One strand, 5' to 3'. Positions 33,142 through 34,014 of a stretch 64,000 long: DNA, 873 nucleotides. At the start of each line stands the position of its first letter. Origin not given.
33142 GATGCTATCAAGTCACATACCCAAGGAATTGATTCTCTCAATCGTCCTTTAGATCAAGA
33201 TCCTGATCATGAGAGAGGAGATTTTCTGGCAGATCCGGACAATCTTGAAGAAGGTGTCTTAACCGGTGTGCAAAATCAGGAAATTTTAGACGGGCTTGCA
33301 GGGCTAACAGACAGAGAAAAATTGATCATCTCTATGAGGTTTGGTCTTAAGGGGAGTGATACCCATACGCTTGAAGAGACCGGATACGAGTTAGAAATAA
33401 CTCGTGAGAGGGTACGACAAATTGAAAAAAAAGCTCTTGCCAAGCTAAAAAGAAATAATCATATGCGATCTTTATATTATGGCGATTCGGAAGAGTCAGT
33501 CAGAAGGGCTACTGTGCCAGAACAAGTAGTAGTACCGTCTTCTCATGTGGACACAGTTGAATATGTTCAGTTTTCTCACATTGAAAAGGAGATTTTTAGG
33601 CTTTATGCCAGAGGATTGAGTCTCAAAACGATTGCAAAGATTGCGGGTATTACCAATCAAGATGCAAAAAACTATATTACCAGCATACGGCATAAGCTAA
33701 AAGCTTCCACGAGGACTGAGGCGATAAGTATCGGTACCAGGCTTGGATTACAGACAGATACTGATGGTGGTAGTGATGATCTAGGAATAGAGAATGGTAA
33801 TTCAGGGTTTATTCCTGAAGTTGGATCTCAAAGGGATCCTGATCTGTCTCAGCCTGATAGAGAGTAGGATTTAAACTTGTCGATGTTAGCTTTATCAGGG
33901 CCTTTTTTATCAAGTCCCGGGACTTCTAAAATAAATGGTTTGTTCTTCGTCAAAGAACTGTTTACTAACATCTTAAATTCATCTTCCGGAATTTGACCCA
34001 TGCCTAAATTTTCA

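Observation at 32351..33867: Housekeeping-type sigma-70 factor fused to a second, LuxR/GerE-type helix-turn-helix domain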

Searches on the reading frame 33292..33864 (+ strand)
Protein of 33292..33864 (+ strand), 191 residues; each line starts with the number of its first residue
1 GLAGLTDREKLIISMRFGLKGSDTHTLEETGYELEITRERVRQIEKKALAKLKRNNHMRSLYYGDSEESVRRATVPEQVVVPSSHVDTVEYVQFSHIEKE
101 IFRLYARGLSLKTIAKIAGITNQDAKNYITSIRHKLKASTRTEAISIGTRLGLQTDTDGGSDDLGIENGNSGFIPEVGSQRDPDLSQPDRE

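Call 22: search_protein_representatives(protein=window:33292-33864:+)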
Query: 191 residues. Proteins with E-value up to 0.001 (for the whole library): 21414; up to 1e-10: 66; up to 1e-30: 2. The best 150 are listed.
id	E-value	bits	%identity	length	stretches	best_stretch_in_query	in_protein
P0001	2.2e-117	405.8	100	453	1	1-191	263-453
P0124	1.0e-34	136.6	39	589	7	4-52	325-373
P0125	1.6e-20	90.4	52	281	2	2-60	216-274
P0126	6.3e-20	88.4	45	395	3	7-56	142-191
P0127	2.1e-19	86.7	50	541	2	3-61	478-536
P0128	1.0e-18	84.5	38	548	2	5-155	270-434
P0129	5.1e-17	79.0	49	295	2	2-58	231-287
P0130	6.4e-17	78.6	35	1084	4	99-159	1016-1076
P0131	1.7e-16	77.3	35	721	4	5-124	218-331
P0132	5.7e-16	75.5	43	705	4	3-56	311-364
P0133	9.8e-16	74.8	39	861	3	4-61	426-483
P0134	3.7e-15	72.9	48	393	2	5-57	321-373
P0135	5.0e-15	72.5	33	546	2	4-152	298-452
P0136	8.3e-15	71.8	56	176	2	5-58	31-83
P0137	3.4e-14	69.8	40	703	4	5-55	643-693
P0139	6.8e-14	68.8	50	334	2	3-54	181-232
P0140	8.3e-14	68.5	44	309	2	2-57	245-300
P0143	1.3e-13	67.9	46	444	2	2-68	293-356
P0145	3.5e-13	66.5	36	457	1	2-147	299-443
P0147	1.0e-12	65.0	42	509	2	3-56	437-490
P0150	1.3e-12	64.6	39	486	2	3-78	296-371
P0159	1.0e-11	61.7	38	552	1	3-153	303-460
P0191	1.2e-10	58.3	32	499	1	3-151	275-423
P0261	1.4e-09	54.8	36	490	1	2-153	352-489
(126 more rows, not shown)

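Call 23: search_protein_families(library=pfam, proteins=[P0128, P0135, P0145, P0159, P0191, P0261, P0124, P0127, P0150, P0143], max_evalue=0.001)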
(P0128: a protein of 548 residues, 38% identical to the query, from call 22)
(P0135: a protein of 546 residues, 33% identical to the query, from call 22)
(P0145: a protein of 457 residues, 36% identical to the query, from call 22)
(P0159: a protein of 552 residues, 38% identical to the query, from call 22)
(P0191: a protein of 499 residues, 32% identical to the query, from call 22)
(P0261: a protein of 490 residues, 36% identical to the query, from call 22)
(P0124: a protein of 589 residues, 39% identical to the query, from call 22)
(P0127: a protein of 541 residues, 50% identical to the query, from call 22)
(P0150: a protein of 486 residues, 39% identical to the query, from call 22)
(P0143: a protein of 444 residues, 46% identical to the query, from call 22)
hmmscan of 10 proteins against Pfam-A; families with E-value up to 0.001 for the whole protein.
P0128 (548 aa): 11 families
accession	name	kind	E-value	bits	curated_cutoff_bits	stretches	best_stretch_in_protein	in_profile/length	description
PF00196.25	GerE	-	7e-29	99.7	23.5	2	372-424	2-54/57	Bacterial regulatory proteins, luxR family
PF04545.22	Sigma70_r4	-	8.1e-24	83.3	24.1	1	272-318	7-49/50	Sigma-70, region 4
PF13412.12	HTH_24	-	2.5e-10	40.2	21.9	1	450-488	1-39/48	Winged helix-turn-helix DNA-binding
PF04542.20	Sigma70_r2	-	7.2e-10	39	24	1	102-164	8-70/71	Sigma-70 region 2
PF04539.22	Sigma70_r3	-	1.1e-08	35.5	25.3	1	178-249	5-75/78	Sigma-70 region 3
PF08281.18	Sigma70_r4_2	-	1.6e-07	31.3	25.7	0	372-406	10-45/54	Sigma-70, region 4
PF13518.12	HTH_28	-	1.9e-06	28.3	25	0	378-406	3-31/52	Helix-turn-helix domain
PF13384.12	HTH_23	-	5.3e-06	26.5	24.6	1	378-405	8-35/50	Homeodomain-like domain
PF01381.28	HTH_3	-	1.6e-05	25.3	23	0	289-311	9-31/55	Helix-turn-helix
PF02796.21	HTH_7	-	4.3e-05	24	23.8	1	378-405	12-39/45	Helix-turn-helix domain of resolvase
PF13404.12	HTH_AsnC-type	-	0.00029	21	27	0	454-473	5-24/42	AsnC-type helix-turn-helix domain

P0135 (546 aa): 11 families
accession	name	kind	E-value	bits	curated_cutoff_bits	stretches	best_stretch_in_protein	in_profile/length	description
PF00196.25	GerE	-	2.4e-28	98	23.5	2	480-534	3-57/57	Bacterial regulatory proteins, luxR family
PF04545.22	Sigma70_r4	-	7e-21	73.9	24.1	1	295-346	1-48/50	Sigma-70, region 4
PF04542.20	Sigma70_r2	-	7.8e-19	67.7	24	1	128-197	1-70/71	Sigma-70 region 2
PF04539.22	Sigma70_r3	-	6.3e-18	65.1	25.3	1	208-283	2-77/78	Sigma-70 region 3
PF08281.18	Sigma70_r4_2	-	3.9e-15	55.7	25.7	1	394-430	11-48/54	Sigma-70, region 4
PF00140.25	Sigma70_r1_2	-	5.8e-08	33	22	1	90-122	1-33/34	Sigma-70 factor, region 1.2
PF13384.12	HTH_23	-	4e-05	23.7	24.6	0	397-431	6-40/50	Homeodomain-like domain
PF14493.12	HTH_40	-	6.1e-05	23.7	27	0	493-521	11-39/89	Helix-turn-helix domain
PF13518.12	HTH_28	-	8e-05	23.1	25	0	399-431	3-35/52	Helix-turn-helix domain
PF01726.22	LexA_DNA_bind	-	0.0006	20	23.7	0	394-434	4-52/65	LexA DNA binding domain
PF13936.12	HTH_38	-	0.00091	19.4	27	0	407-429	19-41/44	Helix-turn-helix domain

P0145 (457 aa): 6 families
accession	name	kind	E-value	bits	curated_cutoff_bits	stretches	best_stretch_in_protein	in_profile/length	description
PF04542.20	Sigma70_r2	-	4e-20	71.8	24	1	121-190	1-70/71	Sigma-70 region 2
PF04545.22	Sigma70_r4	-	3.2e-19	68.6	24.1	1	298-350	1-48/50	Sigma-70, region 4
PF04539.22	Sigma70_r3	-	1.1e-16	61.2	25.3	1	200-271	1-69/78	Sigma-70 region 3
PF00140.25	Sigma70_r1_2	-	2.1e-09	37.6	22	1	46-69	3-26/34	Sigma-70 factor, region 1.2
PF08281.18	Sigma70_r4_2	-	1.9e-05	24.6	25.7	0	294-341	3-45/54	Sigma-70, region 4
PF00196.25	GerE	-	7.7e-05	22.7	23.5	1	389-441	2-54/57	Bacterial regulatory proteins, luxR family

P0159 (552 aa): 6 families
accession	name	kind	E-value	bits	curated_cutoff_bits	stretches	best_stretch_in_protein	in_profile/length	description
PF04542.20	Sigma70_r2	-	1.1e-22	80.1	24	1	136-203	3-70/71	Sigma-70 region 2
PF04545.22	Sigma70_r4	-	2.4e-21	75.4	24.1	1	301-352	1-48/50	Sigma-70, region 4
PF04539.22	Sigma70_r3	-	4.7e-20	71.9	25.3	1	215-288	3-77/78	Sigma-70 region 3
PF00196.25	GerE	-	7.4e-16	58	23.5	2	399-453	1-55/57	Bacterial regulatory proteins, luxR family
PF00140.25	Sigma70_r1_2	-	1.1e-10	41.7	22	1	96-129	1-34/34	Sigma-70 factor, region 1.2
PF08281.18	Sigma70_r4_2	-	9.2e-06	25.7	25.7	0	297-320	3-26/54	Sigma-70, region 4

P0191 (499 aa): 9 families
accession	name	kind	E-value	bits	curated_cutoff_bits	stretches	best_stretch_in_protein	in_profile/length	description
PF04545.22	Sigma70_r4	-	1.6e-27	95.2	24.1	2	274-324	2-48/50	Sigma-70, region 4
PF00196.25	GerE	-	7.6e-23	80.3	23.5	2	366-411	3-48/57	Bacterial regulatory proteins, luxR family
PF04542.20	Sigma70_r2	-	1.4e-21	76.5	24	1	105-175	1-71/71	Sigma-70 region 2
PF04539.22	Sigma70_r3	-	2.3e-15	56.9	25.3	1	184-258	1-75/78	Sigma-70 region 3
PF08281.18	Sigma70_r4_2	-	9.5e-09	35.2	25.7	1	378-404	24-50/54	Sigma-70, region 4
PF00140.25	Sigma70_r1_2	-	1.5e-07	31.7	22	1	67-100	1-34/34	Sigma-70 factor, region 1.2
PF13518.12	HTH_28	-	3.2e-06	27.5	25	0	379-403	11-35/52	Helix-turn-helix domain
PF21476.4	PF0610-like_N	-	9.1e-05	23.1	33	0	376-404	10-38/50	PF0610-like, N-terminal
PF04967.18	HTH_10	-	0.00042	20.5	23.1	0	379-405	22-48/53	HTH DNA binding domain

P0261 (490 aa): 7 families
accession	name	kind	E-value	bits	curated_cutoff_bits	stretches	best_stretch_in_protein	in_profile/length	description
PF00196.25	GerE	-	1e-22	79.9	23.5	1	429-482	2-55/57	Bacterial regulatory proteins, luxR family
PF04542.20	Sigma70_r2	-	6.1e-20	71.2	24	1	256-319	2-65/71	Sigma-70 region 2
PF04545.22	Sigma70_r4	-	2.2e-19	69.1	24.1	1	351-404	1-50/50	Sigma-70, region 4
PF00140.25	Sigma70_r1_2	-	1.6e-12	47.6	22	1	76-106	1-31/34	Sigma-70 factor, region 1.2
PF13384.12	HTH_23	-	1.9e-07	31.1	24.6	1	433-462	6-35/50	Homeodomain-like domain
PF08281.18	Sigma70_r4_2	-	4.5e-07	29.8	25.7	0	427-466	8-48/54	Sigma-70, region 4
PF13518.12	HTH_28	-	8.1e-05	23.1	25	0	435-462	3-30/52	Helix-turn-helix domain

P0124 (589 aa): 6 families
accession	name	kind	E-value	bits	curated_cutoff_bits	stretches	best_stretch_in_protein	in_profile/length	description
PF04545.22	Sigma70_r4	-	3.8e-57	190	24.1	7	325-372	4-47/50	Sigma-70, region 4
PF00196.25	GerE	-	1.1e-10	41.3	23.5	0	403-445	1-38/57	Bacterial regulatory proteins, luxR family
PF15636.11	Tox-GHH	-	1.8e-08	34.6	25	0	12-49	33-70/78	GHH signature containing HNH/Endo VII superfamily nuclease toxin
PF08696.17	Dna2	-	4.4e-08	33.5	22.4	0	494-553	142-196/204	DNA replication factor Dna2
PF12802.13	MarR_2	-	0.0003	21.3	27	0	15-52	3-38/61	MarR family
PF05414.17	DUF1717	-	0.00086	20.1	27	0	348-387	16-55/78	Viral domain of unknown function (DUF1717)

P0127 (541 aa): 8 families
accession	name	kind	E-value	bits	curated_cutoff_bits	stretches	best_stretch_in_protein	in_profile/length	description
PF04539.22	Sigma70_r3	-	1.2e-54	182.8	25.3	2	264-340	1-77/78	Sigma-70 region 3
PF04545.22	Sigma70_r4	-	2.1e-42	142.8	24.1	2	353-406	1-50/50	Sigma-70, region 4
PF04542.20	Sigma70_r2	-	2.1e-24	85.5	24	1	185-255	1-71/71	Sigma-70 region 2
PF00140.25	Sigma70_r1_2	-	1.2e-16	60.7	22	1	109-139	1-31/34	Sigma-70 factor, region 1.2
PF03979.19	Sigma70_r1_1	-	2e-12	47.3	22.5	1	20-92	3-77/81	Sigma-70 factor, region 1.1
PF02601.20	Exonuc_VII_L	-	9.4e-08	32.3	35.9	0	306-410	100-201/315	Exonuclease VII, large subunit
PF08281.18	Sigma70_r4_2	-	3.2e-05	23.9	25.7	0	348-369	2-23/54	Sigma-70, region 4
PF04218.19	CENP-B_N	-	3.5e-05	23.8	21.2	0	372-399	20-45/53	CENP-B N-terminal DNA-binding domain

P0150 (486 aa): 2 families
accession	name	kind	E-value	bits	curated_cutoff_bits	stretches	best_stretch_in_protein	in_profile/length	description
PF04545.22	Sigma70_r4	-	2.9e-19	68.8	24.1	1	294-346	1-49/50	Sigma-70, region 4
PF04542.20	Sigma70_r2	-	3.3e-15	56.1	24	1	113-177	3-67/71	Sigma-70 region 2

P0143 (444 aa): 4 families
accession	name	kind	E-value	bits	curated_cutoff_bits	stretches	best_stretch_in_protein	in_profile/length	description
PF04545.22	Sigma70_r4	-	8.6e-27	92.8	24.1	2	368-419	2-49/50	Sigma-70, region 4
PF04542.20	Sigma70_r2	-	2.6e-21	75.6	24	1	127-196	1-70/71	Sigma-70 region 2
PF04539.22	Sigma70_r3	-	1e-17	64.4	25.3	1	206-282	1-77/78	Sigma-70 region 3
PF00140.25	Sigma70_r1_2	-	1.5e-11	44.5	22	1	89-120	1-32/34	Sigma-70 factor, region 1.2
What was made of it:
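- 33742..33864 (+): Disordered acidic tail (residues 418-458, net charge -7). The last 8 residues, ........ (33841-33864), align with the first-helix motif of the second GerE domain of the orthologues. The second GerE copy is present in P0135, P0128, P0159 and P0191 (call 23).
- P0135, P0159, P0128 and P0191 each have two GerE copies, and P0128 has a further HTH (call 23). The domain is present in 1-3 tandem copies in relatives (call 23). The window's GerE Pfam score (34 bits) is lower than in relatives (call 23).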

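Call 25: search_protein_families(library=pfam, proteins=[P0125, P0126, P0129, P0131, P0132, P0133, P0134, P0139, P0140, P0147], max_evalue=0.0001)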
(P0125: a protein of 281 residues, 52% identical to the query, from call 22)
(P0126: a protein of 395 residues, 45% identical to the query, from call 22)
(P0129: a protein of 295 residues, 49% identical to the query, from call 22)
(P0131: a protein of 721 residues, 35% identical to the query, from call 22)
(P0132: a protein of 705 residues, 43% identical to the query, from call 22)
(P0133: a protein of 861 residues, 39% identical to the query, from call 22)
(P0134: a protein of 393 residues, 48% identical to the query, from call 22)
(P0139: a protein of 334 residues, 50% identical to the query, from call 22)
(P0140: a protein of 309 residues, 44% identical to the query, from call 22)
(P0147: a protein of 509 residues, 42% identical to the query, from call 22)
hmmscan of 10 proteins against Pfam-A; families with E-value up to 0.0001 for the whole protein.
P0125 (281 aa): 3 families
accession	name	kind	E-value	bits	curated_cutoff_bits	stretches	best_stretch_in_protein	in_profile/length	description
PF04545.22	Sigma70_r4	-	1.8e-34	117.4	24.1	2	216-268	2-50/50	Sigma-70, region 4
PF04539.22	Sigma70_r3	-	3.4e-28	98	25.3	1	60-136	1-77/78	Sigma-70 region 3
PF04542.20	Sigma70_r2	-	4.9e-16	58.7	24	1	3-51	23-71/71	Sigma-70 region 2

P0126 (395 aa): 2 families
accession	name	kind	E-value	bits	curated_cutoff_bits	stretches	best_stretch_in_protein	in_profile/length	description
PF04545.22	Sigma70_r4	-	1.7e-35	120.7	24.1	3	235-281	3-45/50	Sigma-70, region 4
PF04539.22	Sigma70_r3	-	4.4e-11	43.2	25.3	1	44-115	1-74/78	Sigma-70 region 3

P0129 (295 aa): 6 families
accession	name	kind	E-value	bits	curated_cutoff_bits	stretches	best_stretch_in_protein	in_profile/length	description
PF04539.22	Sigma70_r3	-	1.2e-47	160.3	25.3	2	141-217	1-77/78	Sigma-70 region 3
PF04545.22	Sigma70_r4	-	6.4e-34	115.7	24.1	2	230-283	1-50/50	Sigma-70, region 4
PF08281.18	Sigma70_r4_2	-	4e-05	23.6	25.7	0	73-126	2-51/54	Sigma-70, region 4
PF13518.12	HTH_28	-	4.1e-05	24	25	0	102-124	13-35/52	Helix-turn-helix domain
PF16509.11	KORA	-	7.6e-05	23.3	26.7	0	105-129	34-58/84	TrfB plasmid transcriptional repressor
PF03670.18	UPF0184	-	9.7e-05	23.1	21.5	0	201-255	11-66/83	Uncharacterised protein family (UPF0184)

P0131 (721 aa): 8 families
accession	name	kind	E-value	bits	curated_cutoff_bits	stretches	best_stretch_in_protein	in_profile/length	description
PF04545.22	Sigma70_r4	-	5e-68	224.9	24.1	6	458-507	4-49/50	Sigma-70, region 4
PF08281.18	Sigma70_r4_2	-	4.3e-22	78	25.7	1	292-331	3-42/54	Sigma-70, region 4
PF01022.26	HTH_5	-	1.9e-07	31.3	22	0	560-583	12-34/47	Bacterial regulatory protein, arsR family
PF04539.22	Sigma70_r3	-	1.6e-05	25.4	25.3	0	41-111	3-68/78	Sigma-70 region 3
PF13545.12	HTH_Crp_2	-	5.4e-05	23.5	27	0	311-333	18-40/70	Crp-like helix-turn-helix domain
PF13384.12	HTH_23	-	6.1e-05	23.2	24.6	0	159-178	21-40/50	Homeodomain-like domain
PF13518.12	HTH_28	-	6.4e-05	23.4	25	0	480-500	14-34/52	Helix-turn-helix domain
PF07638.17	Sigma70_ECF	-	6.4e-05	23.4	21.1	0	282-328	118-164/185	ECF sigma factor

P0132 (705 aa): 5 families
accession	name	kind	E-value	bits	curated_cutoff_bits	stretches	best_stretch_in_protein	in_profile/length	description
PF04545.22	Sigma70_r4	-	3.1e-31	107.1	24.1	3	312-360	4-48/50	Sigma-70, region 4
PF08299.17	Bac_DnaA_C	-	1.2e-23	83.3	31.5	1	613-679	3-69/69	Bacterial dnaA protein helix-turn-helix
PF04542.20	Sigma70_r2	-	6.5e-12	45.5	24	1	51-119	3-65/71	Sigma-70 region 2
PF01381.28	HTH_3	-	3.1e-07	30.8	23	0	331-361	8-37/55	Helix-turn-helix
PF13518.12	HTH_28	-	6.6e-05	23.3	25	0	566-587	15-36/52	Helix-turn-helix domain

P0133 (861 aa): 4 families
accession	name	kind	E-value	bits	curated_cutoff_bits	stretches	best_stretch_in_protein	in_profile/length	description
PF04545.22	Sigma70_r4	-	1.5e-27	95.3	24.1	2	427-475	5-49/50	Sigma-70, region 4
PF04542.20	Sigma70_r2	-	1.5e-19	69.9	24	1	247-321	1-70/71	Sigma-70 region 2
PF04539.22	Sigma70_r3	-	3.5e-11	43.5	25.3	1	331-407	1-76/78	Sigma-70 region 3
PF00140.25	Sigma70_r1_2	-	2.4e-10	40.6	22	1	211-241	3-33/34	Sigma-70 factor, region 1.2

P0134 (393 aa): 2 families
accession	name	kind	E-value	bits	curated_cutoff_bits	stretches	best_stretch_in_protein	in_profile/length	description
PF04545.22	Sigma70_r4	-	7.4e-29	99.5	24.1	2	319-369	3-49/50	Sigma-70, region 4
PF04539.22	Sigma70_r3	-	1e-10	42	25.3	0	132-160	21-49/78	Sigma-70 region 3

P0139 (334 aa): 7 families
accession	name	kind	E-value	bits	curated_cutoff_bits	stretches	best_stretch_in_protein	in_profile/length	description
PF04545.22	Sigma70_r4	-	1e-31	108.6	24.1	2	181-230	3-48/50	Sigma-70, region 4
PF13637.12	Ank_4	-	1.8e-25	88.9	22.7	3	103-147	3-50/50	Ankyrin repeats (many copies)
PF00023.36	Ank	-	7.7e-24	82.9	21.1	1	97-128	2-33/33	Ankyrin repeat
PF12796.13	Ank_2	-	1.5e-23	83.6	27.3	2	43-127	3-90/90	Ankyrin repeats (3 copies)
PF13606.12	Ank_3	-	5.7e-16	57.2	22.3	0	130-154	5-29/30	Ankyrin repeat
PF13857.12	Ank_5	-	2.4e-12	47.4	27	0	56-96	1-45/56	Ankyrin repeats (many copies)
PF24521.3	Ank_KRIT1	-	2.6e-11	43.9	80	0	97-151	18-70/149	KRIT1 ankyrin-repeats domain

P0140 (309 aa): 5 families
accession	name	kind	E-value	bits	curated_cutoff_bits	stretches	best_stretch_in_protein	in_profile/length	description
PF04539.22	Sigma70_r3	-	3.7e-43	145.9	25.3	2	11-78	9-76/78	Sigma-70 region 3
PF04545.22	Sigma70_r4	-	2.1e-37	126.8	24.1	2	244-297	1-50/50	Sigma-70, region 4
PF08281.18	Sigma70_r4_2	-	5.9e-08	32.7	25.7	0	87-108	2-23/54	Sigma-70, region 4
PF12324.14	HTH_15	-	6.1e-06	26.7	27.2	0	24-46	37-59/74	Helix-turn-helix domain of alkylmercury lyase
PF13454.12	NAD_binding_9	-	6.3e-05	23.4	21.8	0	211-255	63-113/155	FAD-NAD(P)-binding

P0147 (509 aa): 2 families
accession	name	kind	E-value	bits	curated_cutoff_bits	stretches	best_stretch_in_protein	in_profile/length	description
PF04545.22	Sigma70_r4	-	4.6e-25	87.3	24.1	2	436-488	2-50/50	Sigma-70, region 4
PF02878.22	PGM_PMM_I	-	7.2e-09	35.9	22.5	1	296-408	22-132/138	Phosphoglucomutase/phosphomannomutase, alpha/beta/alpha domain I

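Call 28: find_encoding_contigs(protein=P0128, flank=6000, max_places=3)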
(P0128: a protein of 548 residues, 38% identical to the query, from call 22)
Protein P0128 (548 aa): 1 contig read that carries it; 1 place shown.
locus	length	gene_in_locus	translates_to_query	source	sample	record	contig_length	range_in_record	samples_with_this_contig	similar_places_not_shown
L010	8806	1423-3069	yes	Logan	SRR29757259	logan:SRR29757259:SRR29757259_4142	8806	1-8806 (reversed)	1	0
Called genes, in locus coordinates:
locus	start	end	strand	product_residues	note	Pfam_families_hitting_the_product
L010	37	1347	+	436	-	PF01566:Nramp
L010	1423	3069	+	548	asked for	PF13384:HTH_23 (faint), PF04542:Sigma70_r2, PF01381:HTH_3 (faint), PF04539:Sigma70_r3 (weak), PF08281:Sigma70_r4_2 (faint), PF13412:HTH_24 (faint), PF04545:Sigma70_r4, PF00196:GerE, +1 more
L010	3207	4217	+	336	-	PF03462:PCRF, PF00472:RF-1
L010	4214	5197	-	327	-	-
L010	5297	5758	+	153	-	-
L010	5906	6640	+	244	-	PF02463:SMC_N (faint), PF00005:ABC_tran, PF13304:AAA_21 (faint)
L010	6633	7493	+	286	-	PF18075:FtsX_ECD, PF02687:FtsX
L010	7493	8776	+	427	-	PF13529:Peptidase_C39_2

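Call 31: find_encoding_contigs(protein=P0135, flank=6000, max_places=2)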
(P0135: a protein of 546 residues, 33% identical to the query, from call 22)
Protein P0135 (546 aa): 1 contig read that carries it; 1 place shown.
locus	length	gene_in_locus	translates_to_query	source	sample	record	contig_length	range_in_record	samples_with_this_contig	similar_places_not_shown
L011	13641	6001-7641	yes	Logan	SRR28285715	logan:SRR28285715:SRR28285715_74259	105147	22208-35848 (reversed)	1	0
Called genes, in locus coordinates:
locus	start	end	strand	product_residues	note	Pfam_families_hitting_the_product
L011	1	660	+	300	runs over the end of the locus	-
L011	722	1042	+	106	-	-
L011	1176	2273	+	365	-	PF13399:LytR_C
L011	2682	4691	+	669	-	PF00128:Alpha-amylase (weak)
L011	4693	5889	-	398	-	PF09992:NAGPA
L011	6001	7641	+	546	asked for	PF00140:Sigma70_r1_2, PF04542:Sigma70_r2, PF04539:Sigma70_r3, PF08281:Sigma70_r4_2 (faint), PF04545:Sigma70_r4, PF00196:GerE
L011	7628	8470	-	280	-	PF01261:AP_endonuc_2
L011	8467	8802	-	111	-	PF12643:MazG-like (weak)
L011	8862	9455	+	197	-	PF00730:HhH-GPD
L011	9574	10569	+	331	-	PF00389:2-Hacid_dh, PF02826:2-Hacid_dh_C, PF03446:NAD_binding_2 (faint), PF07991:KARI_N (weak)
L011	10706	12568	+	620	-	PF00456:Transketolase_N, PF13292:DXP_synthase_N, PF00676:E1_dh, PF02779:Transket_pyr, PF02780:Transketolase_C, PF22613:Transketolase_C_1 (weak)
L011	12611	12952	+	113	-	-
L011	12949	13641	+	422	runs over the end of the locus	PF01566:Nramp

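Call 32: find_encoding_contigs(protein=P0159, flank=6000, max_places=2)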
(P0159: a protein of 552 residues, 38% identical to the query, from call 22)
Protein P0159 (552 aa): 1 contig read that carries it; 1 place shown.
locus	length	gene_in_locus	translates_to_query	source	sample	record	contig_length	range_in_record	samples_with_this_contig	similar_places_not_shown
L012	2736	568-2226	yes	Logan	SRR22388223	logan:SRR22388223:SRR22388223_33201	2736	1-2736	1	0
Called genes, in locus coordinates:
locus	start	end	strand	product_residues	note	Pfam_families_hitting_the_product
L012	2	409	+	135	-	?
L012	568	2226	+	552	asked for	PF00140:Sigma70_r1_2, PF04542:Sigma70_r2, PF04539:Sigma70_r3, PF04545:Sigma70_r4, PF08281:Sigma70_r4_2 (faint), PF00196:GerE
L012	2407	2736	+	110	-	?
